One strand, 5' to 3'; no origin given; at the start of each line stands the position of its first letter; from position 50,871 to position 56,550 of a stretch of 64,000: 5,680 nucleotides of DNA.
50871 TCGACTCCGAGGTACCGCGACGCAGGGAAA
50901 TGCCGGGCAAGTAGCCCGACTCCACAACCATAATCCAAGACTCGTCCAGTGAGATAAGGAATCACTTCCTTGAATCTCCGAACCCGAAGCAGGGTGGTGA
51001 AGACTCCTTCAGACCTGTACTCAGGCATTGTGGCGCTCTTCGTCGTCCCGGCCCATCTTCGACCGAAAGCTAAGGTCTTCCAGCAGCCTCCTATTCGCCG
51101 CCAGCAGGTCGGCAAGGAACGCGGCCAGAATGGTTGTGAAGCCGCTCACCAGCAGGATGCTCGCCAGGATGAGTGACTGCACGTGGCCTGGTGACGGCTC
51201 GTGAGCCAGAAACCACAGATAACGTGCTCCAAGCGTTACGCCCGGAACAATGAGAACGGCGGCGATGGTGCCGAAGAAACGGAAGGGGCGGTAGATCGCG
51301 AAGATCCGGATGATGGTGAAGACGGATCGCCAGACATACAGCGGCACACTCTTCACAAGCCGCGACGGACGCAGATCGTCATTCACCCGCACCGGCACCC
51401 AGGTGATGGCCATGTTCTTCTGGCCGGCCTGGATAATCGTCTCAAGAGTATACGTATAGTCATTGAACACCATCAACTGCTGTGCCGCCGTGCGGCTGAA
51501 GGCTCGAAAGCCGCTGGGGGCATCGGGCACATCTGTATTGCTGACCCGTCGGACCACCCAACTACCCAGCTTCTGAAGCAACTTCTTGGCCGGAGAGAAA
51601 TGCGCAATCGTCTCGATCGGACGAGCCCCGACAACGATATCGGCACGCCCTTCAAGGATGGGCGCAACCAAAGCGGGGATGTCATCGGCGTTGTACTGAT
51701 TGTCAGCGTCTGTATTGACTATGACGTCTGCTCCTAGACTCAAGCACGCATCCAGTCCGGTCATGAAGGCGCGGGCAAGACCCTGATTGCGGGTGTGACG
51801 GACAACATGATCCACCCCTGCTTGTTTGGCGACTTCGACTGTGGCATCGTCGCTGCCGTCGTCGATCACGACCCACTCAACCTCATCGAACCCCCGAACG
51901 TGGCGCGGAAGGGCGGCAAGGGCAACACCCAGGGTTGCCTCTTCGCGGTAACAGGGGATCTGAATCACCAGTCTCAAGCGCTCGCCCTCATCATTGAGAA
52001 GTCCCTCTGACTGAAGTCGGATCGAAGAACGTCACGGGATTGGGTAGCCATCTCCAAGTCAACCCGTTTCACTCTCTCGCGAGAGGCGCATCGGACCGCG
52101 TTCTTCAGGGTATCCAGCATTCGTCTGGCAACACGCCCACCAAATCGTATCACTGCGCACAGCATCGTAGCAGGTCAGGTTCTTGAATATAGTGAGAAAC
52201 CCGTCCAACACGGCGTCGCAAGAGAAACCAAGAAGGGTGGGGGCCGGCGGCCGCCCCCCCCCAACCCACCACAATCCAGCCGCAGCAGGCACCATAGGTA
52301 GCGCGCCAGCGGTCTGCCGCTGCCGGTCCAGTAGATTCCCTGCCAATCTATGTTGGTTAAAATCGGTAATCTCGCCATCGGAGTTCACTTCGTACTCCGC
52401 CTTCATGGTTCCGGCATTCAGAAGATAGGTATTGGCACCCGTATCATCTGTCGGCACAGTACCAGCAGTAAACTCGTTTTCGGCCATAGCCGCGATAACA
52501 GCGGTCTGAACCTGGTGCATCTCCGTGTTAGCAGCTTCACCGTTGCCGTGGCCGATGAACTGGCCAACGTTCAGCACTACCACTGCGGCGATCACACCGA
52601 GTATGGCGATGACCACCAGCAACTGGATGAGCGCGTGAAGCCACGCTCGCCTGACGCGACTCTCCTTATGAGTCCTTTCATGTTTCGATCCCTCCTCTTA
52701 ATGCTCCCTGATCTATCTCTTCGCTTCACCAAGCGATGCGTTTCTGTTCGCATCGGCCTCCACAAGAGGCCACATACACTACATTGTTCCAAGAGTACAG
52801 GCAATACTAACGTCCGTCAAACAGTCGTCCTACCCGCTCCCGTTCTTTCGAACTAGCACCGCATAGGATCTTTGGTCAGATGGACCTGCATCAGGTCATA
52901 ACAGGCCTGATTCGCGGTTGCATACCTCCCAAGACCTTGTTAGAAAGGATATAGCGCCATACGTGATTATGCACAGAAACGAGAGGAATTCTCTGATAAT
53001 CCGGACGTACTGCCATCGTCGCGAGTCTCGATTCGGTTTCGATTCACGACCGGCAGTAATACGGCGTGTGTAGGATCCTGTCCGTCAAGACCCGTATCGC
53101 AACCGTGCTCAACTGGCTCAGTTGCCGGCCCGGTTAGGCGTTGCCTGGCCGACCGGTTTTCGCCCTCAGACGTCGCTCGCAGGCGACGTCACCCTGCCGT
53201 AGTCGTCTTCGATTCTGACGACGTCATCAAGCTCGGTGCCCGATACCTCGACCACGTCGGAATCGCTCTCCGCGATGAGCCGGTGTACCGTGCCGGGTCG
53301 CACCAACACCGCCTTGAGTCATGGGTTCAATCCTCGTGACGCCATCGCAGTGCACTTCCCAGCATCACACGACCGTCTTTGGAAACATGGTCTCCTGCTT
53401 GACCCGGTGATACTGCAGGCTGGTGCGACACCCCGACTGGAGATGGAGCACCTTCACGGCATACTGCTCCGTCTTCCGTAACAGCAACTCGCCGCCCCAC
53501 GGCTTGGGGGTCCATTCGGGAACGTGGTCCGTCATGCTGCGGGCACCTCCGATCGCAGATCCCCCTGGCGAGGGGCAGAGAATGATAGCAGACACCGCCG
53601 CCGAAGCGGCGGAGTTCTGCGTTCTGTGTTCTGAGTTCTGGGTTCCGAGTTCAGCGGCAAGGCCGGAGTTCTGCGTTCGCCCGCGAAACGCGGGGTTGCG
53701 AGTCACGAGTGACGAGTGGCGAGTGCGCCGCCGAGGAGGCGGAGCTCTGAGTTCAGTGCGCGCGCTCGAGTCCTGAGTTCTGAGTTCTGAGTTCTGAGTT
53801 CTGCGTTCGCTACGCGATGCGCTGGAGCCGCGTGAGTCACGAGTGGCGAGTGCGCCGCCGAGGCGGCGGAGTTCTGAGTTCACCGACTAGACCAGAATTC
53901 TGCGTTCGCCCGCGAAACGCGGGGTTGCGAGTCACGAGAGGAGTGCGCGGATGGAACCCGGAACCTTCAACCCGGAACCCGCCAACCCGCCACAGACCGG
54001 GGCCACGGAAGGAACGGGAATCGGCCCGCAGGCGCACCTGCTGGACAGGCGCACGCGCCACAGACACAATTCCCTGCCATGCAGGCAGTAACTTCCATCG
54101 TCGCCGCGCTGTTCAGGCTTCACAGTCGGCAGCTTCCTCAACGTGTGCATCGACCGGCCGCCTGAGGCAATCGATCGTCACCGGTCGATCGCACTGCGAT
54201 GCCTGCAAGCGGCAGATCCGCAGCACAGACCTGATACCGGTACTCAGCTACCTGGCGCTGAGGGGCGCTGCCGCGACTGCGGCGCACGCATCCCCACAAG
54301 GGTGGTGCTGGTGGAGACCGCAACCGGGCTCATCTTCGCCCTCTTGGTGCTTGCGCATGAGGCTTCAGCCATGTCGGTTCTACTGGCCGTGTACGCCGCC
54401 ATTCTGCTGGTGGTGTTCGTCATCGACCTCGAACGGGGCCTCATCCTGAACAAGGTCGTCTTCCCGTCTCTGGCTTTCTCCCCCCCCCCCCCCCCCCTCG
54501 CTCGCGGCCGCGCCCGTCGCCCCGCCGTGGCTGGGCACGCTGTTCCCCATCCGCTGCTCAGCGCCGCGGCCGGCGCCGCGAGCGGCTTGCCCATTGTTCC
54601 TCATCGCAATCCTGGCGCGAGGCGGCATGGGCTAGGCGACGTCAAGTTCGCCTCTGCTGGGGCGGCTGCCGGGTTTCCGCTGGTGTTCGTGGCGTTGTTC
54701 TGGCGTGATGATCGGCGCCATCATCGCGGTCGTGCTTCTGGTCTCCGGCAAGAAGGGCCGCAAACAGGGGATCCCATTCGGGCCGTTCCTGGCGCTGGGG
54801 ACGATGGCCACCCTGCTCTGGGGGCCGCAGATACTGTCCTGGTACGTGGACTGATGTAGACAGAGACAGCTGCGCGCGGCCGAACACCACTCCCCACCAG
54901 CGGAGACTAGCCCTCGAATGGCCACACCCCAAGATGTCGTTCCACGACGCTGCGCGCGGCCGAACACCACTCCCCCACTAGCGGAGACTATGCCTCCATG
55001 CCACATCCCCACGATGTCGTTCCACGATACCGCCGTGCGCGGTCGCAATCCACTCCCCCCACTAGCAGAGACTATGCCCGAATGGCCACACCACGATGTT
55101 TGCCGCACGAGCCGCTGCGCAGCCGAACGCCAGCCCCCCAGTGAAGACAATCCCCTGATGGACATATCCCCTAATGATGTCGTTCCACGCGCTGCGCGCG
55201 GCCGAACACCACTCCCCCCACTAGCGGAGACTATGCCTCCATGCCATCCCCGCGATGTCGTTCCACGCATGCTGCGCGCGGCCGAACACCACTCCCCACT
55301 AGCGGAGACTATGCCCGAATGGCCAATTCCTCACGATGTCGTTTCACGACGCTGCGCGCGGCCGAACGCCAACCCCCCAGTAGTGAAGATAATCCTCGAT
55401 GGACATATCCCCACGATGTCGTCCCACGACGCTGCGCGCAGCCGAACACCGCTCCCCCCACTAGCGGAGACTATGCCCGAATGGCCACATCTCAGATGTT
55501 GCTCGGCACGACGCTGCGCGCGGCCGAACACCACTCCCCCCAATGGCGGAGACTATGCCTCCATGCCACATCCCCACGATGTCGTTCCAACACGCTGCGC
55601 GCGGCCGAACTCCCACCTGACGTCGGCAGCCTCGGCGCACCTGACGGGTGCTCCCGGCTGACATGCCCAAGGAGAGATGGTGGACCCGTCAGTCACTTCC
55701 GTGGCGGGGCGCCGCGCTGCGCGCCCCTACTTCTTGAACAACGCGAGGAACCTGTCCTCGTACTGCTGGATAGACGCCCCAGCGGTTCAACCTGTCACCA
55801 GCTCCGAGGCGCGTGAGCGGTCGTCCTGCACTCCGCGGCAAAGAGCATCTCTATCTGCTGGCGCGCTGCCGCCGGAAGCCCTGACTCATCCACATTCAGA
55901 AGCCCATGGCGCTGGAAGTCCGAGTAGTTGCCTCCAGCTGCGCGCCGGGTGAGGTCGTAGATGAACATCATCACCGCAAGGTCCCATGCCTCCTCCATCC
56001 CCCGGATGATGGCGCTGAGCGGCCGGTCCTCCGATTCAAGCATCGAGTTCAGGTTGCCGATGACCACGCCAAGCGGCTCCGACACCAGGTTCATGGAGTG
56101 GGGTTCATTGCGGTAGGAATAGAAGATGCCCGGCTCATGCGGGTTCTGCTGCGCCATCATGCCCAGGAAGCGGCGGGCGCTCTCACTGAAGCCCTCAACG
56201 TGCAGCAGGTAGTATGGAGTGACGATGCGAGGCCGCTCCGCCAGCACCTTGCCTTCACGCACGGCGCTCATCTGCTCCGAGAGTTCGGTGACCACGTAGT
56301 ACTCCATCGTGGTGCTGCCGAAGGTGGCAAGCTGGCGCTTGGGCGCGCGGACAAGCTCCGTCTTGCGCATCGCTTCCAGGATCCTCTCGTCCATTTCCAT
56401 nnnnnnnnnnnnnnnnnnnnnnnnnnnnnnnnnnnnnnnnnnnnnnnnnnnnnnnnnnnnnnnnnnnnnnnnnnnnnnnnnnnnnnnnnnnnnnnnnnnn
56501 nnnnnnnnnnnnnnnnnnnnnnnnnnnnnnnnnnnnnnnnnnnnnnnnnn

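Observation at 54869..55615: Roughly 80-bp tandem array (9-10 units, three alternating subtypes) immediately downstream of pilD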

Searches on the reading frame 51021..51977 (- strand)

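Call 13: search_protein_families(library=pfam, proteins=[window:51021-51977:-], max_evalue=0.01)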
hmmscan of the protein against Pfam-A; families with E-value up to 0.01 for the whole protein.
window:51021-51977:- (318 aa): 3 families
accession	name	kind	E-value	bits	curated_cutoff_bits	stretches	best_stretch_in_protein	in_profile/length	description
PF00535.33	Glycos_transf_2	-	7.1e-25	88.3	23.3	1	7-167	4-166/168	Glycosyl transferase family 2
PF13641.12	Glyco_tranf_2_3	-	0.0032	18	27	1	5-95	5-99/230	Glycosyltransferase like family 2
PF13704.12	Glyco_tranf_2_4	-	0.0089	16.9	27.5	0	20-93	7-82/98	Glycosyl transferase family 2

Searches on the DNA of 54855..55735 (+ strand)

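Call 56: search_dna_similar(query=window:54855-55735:+, collection=plasmids, mode=distant, max_evalue=0.001, max_rows=10)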
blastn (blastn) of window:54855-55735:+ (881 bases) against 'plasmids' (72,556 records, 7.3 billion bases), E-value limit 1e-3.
No match.

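Call 57: search_dna_similar(query=window:54855-55735:+, collection=phages, mode=distant, max_evalue=0.001, max_rows=10)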
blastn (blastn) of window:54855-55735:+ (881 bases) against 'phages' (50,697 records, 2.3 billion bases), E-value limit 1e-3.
No match.

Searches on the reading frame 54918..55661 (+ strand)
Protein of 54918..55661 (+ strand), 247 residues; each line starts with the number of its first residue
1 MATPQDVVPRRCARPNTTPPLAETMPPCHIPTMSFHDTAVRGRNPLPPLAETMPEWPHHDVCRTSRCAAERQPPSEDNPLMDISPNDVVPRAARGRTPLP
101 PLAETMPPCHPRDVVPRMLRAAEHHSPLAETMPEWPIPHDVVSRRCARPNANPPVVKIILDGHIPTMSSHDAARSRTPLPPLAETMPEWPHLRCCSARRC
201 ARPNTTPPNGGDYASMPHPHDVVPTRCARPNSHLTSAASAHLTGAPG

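Call 13: search_protein_families(library=pfam, proteins=[window:54918-55661:+], max_evalue=0.01)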
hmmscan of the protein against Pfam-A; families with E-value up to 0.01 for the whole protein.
window:54918-55661:+ (247 aa): 0 families

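Call 41: find_encoding_contigs(protein=window:54918-55661:+, flank=5000)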
Protein window:54918-55661:+ (247 aa): no gene with exactly this product is on record in the collection.

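Call 47: find_homologous_proteins(query=window:54918-55661:+, max_evalue=0.01)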
Query window:54918-55661:+ (247 aa): 1 proteins with E <= 0.01 among 3531 candidates.
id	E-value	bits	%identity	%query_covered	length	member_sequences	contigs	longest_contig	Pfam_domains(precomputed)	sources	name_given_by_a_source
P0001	2.7e-161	554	100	100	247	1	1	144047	-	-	-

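Call 71: search_protein_representatives(protein=window:54918-55661:+)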
Query: 247 residues. Proteins with E-value up to 0.001 (for the whole library): 1; up to 1e-10: 1; up to 1e-30: 1. The best 1 are listed.
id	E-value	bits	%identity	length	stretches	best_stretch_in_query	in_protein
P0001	8.6e-162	553.5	100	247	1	1-247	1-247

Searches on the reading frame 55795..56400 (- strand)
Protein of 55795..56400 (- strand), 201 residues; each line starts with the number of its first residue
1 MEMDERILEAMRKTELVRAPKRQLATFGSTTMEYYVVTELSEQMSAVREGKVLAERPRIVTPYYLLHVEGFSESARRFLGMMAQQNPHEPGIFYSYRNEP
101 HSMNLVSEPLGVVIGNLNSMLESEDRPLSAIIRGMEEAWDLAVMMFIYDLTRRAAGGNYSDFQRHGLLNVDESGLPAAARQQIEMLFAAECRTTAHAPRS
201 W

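Call 42: find_encoding_contigs(protein=window:55795-56400:-, flank=5000)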
Protein window:55795-56400:- (201 aa): no gene with exactly this product is on record in the collection.

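Call 59: find_homologous_proteins(query=window:55795-56400:-, max_evalue=1e-40)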
Query window:55795-56400:- (201 aa): 784 proteins with E <= 1e-40 among 1197 candidates; the best 120 are listed.
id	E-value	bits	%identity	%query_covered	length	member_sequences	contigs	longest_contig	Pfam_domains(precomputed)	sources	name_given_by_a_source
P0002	4.9e-117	406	98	94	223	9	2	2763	-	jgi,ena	-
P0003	5.8e-108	377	88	94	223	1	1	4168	-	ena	-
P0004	2.4e-107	375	88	94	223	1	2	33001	-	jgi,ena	-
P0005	2.5e-107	375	88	94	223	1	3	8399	-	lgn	-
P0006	8.4e-107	373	88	94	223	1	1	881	-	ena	-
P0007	8.9e-107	373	88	94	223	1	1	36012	-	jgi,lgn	jgi:hypothetical protein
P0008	5.8e-106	370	87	94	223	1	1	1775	-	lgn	-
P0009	1.5e-105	369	86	94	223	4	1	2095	-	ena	-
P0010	1.7e-105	369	86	94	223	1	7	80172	-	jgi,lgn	jgi:hypothetical protein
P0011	4.2e-105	367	85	94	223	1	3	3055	-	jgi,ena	-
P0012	4.4e-105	367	86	94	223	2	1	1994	-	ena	-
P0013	6.0e-105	367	86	94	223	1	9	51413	-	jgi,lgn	jgi:hypothetical protein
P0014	6.2e-105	367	86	94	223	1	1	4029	-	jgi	jgi:hypothetical protein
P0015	9.0e-105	366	85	94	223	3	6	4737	-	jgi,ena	-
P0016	9.3e-105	366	85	94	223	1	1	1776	-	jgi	-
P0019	4.6e-103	361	96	85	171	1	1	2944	-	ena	-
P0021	3.2e-102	358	83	94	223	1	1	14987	-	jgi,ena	-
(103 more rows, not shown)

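Call 60: find_encoding_contigs(protein=P0002, flank=5000, max_places=10)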
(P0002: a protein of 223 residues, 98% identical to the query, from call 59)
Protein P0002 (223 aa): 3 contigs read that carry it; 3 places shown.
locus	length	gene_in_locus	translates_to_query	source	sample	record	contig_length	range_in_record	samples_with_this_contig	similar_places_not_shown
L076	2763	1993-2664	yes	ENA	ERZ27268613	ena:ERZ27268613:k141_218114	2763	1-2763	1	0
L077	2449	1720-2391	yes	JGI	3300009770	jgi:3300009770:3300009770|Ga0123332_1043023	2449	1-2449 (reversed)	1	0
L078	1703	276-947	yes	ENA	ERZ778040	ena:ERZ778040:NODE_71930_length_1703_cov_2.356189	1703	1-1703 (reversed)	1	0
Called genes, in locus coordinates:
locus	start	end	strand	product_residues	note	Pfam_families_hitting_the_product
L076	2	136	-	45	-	?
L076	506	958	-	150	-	-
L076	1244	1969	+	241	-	PF00753:Lactamase_B, PF19583:ODP (weak)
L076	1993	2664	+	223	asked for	-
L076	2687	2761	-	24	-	?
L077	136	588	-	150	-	-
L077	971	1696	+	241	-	PF00753:Lactamase_B, PF19583:ODP (weak)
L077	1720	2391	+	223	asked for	-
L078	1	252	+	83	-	?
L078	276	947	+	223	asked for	-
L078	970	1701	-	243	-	?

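Call 61: find_encoding_contigs(protein=P0019, flank=5000, max_places=10)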
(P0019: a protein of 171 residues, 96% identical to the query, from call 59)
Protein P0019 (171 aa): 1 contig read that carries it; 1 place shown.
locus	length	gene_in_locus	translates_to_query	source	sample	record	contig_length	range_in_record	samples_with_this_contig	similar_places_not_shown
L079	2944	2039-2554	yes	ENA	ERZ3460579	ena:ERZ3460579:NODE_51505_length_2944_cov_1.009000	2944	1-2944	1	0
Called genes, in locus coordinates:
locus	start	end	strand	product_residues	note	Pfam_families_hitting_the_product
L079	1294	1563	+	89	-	PF00753:Lactamase_B (weak)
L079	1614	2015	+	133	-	PF00753:Lactamase_B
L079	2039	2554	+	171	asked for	-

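Call 65: find_encoding_contigs(protein=P0004, flank=3000, max_places=3)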
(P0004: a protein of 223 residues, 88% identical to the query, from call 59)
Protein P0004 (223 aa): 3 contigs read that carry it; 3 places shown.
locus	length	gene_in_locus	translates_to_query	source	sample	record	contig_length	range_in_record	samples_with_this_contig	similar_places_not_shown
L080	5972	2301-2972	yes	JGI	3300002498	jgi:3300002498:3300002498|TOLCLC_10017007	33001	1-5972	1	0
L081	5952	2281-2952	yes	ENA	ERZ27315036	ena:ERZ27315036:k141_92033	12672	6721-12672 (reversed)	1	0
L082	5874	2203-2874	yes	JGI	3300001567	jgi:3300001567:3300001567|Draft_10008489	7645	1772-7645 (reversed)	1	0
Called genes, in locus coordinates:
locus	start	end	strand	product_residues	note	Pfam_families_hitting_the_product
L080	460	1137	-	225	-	PF00072:Response_reg, PF00196:GerE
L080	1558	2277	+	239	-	PF00753:Lactamase_B, PF19583:ODP (faint)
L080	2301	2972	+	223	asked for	-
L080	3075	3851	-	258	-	PF06750:A24_N_bact, PF01478:Peptidase_A24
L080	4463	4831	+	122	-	PF01050:MannoseP_isomer (weak)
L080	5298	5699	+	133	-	PF07963:N_methyl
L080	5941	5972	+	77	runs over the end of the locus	PF04138:GtrA_DPMS_TM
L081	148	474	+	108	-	-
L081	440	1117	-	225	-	PF00072:Response_reg, PF00196:GerE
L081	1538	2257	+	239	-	PF00753:Lactamase_B, PF19583:ODP (faint)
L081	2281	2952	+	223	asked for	-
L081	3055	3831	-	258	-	PF06750:A24_N_bact, PF01478:Peptidase_A24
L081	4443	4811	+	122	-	PF01050:MannoseP_isomer (weak)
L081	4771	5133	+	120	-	-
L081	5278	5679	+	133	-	PF07963:N_methyl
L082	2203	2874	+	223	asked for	-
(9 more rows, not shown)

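Call 66: find_encoding_contigs(protein=P0007, flank=3000, max_places=3)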
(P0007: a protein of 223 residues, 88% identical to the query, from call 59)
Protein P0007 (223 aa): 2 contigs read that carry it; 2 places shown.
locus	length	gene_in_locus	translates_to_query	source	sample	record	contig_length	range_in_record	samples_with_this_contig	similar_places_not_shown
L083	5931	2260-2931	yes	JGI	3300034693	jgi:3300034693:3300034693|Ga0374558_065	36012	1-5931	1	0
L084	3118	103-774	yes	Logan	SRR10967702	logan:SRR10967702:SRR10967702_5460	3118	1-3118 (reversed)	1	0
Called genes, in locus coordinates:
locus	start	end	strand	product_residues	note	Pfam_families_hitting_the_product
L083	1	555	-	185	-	?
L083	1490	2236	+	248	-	PF00753:Lactamase_B, PF19583:ODP (weak)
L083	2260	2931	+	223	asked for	-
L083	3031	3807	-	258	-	PF06750:A24_N_bact, PF01478:Peptidase_A24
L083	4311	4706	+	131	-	-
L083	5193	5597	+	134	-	PF07963:N_methyl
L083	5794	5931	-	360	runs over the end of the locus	PF00437:T2SSE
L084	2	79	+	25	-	?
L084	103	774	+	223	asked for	-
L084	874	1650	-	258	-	PF06750:A24_N_bact, PF01478:Peptidase_A24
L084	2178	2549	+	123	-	-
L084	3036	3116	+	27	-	?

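Call 67: find_encoding_contigs(protein=P0005, flank=3000, max_places=3)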
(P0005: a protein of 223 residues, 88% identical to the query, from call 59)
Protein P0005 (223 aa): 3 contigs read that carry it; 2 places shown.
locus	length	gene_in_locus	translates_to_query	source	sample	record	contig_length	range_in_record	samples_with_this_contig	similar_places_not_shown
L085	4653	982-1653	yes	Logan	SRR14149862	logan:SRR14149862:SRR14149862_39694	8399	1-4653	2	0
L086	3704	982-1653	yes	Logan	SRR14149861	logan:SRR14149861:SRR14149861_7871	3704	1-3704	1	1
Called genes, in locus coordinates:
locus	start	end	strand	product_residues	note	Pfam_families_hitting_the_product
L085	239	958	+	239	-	PF00753:Lactamase_B, PF19583:ODP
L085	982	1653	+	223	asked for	-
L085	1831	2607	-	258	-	PF06750:A24_N_bact, PF01478:Peptidase_A24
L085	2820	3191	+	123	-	-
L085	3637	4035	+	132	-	PF07963:N_methyl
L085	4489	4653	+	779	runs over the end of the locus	PF13231:PMT_2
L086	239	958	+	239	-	PF00753:Lactamase_B, PF19583:ODP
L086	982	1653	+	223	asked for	-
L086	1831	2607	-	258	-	PF06750:A24_N_bact, PF01478:Peptidase_A24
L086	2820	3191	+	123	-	-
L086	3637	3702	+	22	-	?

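Call 74: find_encoding_contigs(protein=P0010, flank=1500, max_places=4)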
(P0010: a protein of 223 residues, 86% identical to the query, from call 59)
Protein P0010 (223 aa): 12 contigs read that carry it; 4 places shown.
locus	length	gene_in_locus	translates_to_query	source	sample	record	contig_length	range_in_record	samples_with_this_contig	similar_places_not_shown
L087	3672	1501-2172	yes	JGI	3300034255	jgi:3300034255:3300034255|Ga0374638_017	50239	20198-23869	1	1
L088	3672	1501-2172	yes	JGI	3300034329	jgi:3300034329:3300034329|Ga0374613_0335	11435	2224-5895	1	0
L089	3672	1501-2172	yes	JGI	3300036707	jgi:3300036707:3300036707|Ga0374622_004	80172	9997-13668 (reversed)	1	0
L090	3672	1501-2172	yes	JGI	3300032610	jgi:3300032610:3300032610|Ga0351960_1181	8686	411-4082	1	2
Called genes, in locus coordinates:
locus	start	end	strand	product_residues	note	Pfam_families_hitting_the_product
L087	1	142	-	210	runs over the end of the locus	-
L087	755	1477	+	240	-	PF00753:Lactamase_B, PF19583:ODP (faint)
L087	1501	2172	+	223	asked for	-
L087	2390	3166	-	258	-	PF06750:A24_N_bact, PF01478:Peptidase_A24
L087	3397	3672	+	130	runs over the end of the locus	PF01050:MannoseP_isomer (weak)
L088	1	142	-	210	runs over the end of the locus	-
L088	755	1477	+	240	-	PF00753:Lactamase_B, PF19583:ODP (faint)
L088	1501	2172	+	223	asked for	-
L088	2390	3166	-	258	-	PF06750:A24_N_bact, PF01478:Peptidase_A24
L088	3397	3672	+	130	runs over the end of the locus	PF01050:MannoseP_isomer (weak)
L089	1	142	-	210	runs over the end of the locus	-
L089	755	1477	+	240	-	PF00753:Lactamase_B, PF19583:ODP (faint)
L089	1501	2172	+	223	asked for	-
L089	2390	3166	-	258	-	PF06750:A24_N_bact, PF01478:Peptidase_A24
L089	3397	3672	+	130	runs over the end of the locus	PF01050:MannoseP_isomer (weak)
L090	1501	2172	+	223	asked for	-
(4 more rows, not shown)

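Call 75: find_encoding_contigs(protein=P0013, flank=1500, max_places=4)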
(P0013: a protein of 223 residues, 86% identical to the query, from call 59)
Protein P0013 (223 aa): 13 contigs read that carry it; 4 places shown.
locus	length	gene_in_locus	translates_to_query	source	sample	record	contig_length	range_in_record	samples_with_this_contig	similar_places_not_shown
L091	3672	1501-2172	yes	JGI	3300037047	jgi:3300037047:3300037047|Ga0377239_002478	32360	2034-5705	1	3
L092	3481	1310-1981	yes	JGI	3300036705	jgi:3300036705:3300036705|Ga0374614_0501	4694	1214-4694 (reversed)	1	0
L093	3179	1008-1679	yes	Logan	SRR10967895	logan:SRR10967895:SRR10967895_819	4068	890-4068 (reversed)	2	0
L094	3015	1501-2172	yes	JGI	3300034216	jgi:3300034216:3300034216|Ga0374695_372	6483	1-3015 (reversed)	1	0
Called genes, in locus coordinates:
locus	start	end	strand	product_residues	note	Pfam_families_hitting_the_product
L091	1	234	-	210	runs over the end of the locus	-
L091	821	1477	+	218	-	PF00753:Lactamase_B, PF19583:ODP (weak)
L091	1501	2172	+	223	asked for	-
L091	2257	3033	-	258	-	PF06750:A24_N_bact, PF01478:Peptidase_A24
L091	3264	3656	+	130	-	PF01050:MannoseP_isomer (weak)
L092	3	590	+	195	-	?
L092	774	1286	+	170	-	PF00753:Lactamase_B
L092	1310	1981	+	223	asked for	-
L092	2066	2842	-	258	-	PF06750:A24_N_bact, PF01478:Peptidase_A24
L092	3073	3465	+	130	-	PF01050:MannoseP_isomer (weak)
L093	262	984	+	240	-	PF00753:Lactamase_B, PF19583:ODP (weak)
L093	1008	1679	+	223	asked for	-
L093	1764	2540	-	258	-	PF06750:A24_N_bact, PF01478:Peptidase_A24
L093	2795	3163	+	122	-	PF01050:MannoseP_isomer (weak)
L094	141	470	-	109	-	PF01050:MannoseP_isomer (weak)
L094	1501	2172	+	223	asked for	-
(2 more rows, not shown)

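Call 76: find_encoding_contigs(protein=P0021, flank=1500, max_places=3)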
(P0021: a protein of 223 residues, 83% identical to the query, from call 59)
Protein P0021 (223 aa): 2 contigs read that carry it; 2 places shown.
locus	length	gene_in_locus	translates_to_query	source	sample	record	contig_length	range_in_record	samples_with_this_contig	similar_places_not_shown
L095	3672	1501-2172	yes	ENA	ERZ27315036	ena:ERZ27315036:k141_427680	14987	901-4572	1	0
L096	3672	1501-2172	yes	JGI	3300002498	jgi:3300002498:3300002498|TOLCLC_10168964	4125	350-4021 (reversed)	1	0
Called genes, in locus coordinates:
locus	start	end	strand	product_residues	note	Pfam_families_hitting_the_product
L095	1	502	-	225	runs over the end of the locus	PF00072:Response_reg, PF00196:GerE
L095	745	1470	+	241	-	PF00753:Lactamase_B, PF19583:ODP (faint)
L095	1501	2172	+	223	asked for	-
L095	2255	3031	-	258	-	PF06750:A24_N_bact, PF01478:Peptidase_A24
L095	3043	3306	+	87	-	-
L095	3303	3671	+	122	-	-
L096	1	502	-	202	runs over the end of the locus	?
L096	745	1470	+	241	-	PF00753:Lactamase_B, PF19583:ODP (faint)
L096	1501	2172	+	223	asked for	-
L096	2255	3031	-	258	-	PF06750:A24_N_bact, PF01478:Peptidase_A24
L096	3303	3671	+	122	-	-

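Call 77: find_encoding_contigs(protein=P0003, flank=1500, max_places=3)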
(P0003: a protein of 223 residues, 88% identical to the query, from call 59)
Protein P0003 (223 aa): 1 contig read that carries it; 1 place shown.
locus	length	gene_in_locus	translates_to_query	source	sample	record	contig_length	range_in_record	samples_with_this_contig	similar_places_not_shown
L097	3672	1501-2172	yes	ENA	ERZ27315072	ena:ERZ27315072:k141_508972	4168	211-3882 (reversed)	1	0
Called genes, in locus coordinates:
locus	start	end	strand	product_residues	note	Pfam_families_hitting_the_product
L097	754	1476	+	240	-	PF00753:Lactamase_B, PF19583:ODP (weak)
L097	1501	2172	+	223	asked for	-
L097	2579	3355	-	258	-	PF06750:A24_N_bact, PF01478:Peptidase_A24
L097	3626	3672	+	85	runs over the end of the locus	?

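Call 86: find_encoding_contigs(protein=P0015, flank=1500, max_places=6)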
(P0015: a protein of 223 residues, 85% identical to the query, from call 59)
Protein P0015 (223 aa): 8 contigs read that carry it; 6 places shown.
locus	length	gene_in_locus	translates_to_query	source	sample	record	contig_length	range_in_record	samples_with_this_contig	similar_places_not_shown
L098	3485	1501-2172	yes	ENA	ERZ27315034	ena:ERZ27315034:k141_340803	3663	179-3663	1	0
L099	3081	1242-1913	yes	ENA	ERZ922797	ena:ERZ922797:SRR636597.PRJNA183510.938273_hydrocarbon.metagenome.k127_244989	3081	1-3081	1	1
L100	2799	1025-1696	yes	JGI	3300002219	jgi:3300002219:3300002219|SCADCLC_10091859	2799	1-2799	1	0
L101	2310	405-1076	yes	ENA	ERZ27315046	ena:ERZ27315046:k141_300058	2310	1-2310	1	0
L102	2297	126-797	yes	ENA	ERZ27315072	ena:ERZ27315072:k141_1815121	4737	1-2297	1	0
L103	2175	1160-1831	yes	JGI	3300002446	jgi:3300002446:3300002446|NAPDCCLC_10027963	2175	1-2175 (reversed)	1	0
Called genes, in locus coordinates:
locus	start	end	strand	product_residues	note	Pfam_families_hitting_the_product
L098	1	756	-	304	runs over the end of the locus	-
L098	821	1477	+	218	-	PF00753:Lactamase_B, PF19583:ODP (weak)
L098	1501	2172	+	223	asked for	-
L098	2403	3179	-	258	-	PF06750:A24_N_bact, PF01478:Peptidase_A24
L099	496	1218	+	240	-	PF00753:Lactamase_B, PF19583:ODP (weak)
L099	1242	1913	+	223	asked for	-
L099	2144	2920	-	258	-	PF06750:A24_N_bact, PF01478:Peptidase_A24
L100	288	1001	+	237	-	-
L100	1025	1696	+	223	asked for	-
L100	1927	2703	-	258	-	PF06750:A24_N_bact, PF01478:Peptidase_A24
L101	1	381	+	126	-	?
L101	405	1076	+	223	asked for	-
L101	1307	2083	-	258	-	PF06750:A24_N_bact, PF01478:Peptidase_A24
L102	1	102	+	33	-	?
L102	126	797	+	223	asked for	-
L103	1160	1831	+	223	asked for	-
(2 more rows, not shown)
